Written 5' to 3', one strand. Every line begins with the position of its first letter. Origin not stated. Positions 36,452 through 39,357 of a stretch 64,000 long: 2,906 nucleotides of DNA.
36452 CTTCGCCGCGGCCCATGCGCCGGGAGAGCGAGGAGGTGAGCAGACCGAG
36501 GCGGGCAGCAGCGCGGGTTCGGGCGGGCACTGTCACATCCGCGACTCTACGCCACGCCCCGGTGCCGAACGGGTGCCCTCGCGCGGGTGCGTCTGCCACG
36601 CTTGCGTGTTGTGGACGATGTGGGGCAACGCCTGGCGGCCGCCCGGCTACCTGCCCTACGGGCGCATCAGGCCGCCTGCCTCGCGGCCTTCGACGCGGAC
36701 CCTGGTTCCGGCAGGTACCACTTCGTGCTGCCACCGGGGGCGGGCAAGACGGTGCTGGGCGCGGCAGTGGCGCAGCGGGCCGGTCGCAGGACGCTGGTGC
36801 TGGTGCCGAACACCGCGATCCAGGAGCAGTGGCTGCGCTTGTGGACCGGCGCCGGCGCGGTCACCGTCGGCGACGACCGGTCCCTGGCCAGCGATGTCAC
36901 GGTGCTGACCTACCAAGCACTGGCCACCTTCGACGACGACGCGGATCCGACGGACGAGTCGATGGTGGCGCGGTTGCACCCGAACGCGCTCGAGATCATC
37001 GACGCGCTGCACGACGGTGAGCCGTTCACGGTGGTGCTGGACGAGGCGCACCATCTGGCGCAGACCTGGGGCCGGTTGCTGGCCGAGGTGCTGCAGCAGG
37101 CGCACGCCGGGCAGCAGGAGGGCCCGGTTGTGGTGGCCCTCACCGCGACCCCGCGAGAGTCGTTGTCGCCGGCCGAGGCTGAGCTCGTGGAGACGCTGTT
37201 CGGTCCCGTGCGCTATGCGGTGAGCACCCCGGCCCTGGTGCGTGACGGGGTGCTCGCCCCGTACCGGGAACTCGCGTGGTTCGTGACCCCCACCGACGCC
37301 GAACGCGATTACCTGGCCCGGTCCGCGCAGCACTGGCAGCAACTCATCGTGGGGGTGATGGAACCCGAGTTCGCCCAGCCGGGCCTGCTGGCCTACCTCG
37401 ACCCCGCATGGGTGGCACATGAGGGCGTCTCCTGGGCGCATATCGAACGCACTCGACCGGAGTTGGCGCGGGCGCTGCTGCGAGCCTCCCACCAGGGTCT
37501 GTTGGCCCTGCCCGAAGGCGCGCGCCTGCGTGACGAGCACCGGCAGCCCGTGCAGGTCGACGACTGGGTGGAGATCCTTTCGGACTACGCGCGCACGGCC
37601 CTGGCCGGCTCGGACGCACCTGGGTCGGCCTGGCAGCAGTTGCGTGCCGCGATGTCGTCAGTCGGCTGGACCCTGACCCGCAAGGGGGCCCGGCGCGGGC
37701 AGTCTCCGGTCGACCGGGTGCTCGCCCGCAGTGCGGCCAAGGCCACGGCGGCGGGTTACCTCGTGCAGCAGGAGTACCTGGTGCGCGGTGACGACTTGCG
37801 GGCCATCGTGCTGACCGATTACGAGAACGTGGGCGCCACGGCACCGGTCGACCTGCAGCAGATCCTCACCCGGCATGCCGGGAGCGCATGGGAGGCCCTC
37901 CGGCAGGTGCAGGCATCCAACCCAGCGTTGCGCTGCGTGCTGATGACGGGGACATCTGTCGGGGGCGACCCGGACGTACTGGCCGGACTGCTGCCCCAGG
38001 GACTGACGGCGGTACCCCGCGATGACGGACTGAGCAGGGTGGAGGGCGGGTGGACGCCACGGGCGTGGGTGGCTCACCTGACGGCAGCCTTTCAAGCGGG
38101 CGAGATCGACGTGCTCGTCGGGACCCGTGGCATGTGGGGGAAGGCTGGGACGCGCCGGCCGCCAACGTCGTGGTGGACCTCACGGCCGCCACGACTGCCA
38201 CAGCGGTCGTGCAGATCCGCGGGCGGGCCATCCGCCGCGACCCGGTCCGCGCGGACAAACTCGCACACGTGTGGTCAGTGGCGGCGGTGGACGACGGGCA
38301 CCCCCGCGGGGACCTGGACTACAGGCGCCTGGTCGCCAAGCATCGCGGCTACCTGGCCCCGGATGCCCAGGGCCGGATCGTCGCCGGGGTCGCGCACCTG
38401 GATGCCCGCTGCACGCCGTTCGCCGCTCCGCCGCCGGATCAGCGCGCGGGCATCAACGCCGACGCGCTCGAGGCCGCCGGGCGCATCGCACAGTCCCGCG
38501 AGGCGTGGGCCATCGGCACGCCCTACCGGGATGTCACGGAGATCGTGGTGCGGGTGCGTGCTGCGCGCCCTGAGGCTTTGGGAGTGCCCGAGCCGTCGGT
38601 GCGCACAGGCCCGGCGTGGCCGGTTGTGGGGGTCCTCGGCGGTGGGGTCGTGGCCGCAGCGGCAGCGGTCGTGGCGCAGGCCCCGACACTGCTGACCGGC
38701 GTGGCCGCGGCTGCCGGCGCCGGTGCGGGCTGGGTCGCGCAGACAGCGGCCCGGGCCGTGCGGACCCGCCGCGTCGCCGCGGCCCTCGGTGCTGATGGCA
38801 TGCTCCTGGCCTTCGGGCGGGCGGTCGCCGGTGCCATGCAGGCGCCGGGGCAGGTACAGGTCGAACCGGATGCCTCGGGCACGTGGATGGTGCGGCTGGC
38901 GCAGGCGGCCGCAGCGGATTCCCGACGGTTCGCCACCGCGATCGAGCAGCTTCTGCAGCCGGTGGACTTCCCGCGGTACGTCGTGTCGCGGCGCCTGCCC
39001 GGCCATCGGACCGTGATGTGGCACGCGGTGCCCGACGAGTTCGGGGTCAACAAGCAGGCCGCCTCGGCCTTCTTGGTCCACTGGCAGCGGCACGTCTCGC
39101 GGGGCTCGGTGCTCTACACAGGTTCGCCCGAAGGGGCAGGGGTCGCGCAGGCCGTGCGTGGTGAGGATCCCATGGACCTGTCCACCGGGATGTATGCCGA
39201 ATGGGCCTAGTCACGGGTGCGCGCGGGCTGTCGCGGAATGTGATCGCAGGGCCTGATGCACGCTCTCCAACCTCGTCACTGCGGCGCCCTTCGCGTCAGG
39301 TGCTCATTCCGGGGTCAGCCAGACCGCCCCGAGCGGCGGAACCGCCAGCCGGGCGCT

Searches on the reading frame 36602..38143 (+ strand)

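Call 81: search_protein_families(library=pfam, proteins=[window:36602-38143:+], max_evalue=1)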
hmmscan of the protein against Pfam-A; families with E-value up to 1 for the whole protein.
window:36602-38143:+ (514 aa): 5 families
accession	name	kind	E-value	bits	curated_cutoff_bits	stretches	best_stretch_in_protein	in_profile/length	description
PF04851.21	ResIII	-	5.4e-13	49.6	22.5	1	19-185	4-163/164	Type III restriction enzyme, res subunit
PF00270.35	DEAD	-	4.4e-06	27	26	1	41-187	19-163/167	DEAD/DEAH box helicase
PF13191.12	AAA_16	-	2.3e-05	25.4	32.6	1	44-167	32-159/167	AAA ATPase domain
PF00004.35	AAA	-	0.00057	20.8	21.2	1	44-191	6-117/131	ATPase family associated with various cellular activities (AAA)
PF13401.12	AAA_22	-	0.0039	17.9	27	1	44-184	13-124/130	AAA domain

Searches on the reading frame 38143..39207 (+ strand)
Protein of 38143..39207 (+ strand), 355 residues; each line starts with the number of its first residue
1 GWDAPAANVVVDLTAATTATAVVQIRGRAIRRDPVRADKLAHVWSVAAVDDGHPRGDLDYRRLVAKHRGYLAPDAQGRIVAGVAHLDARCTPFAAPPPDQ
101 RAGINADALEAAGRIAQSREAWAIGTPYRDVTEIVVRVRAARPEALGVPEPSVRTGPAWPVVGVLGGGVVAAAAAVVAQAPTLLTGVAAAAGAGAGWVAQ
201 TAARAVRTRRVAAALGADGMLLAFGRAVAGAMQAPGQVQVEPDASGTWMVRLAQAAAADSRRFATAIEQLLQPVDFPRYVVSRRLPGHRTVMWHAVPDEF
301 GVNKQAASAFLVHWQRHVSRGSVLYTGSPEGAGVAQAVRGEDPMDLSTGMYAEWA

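Call 81: search_protein_families(library=pfam, proteins=[window:38143-39207:+], max_evalue=1)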
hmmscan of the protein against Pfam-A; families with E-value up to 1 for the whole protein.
window:38143-39207:+ (355 aa): 1 family
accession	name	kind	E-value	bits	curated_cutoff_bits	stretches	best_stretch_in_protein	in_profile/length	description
PF00271.37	Helicase_C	-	0.065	13.9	23.5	1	1-32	78-109/110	Helicase conserved C-terminal domain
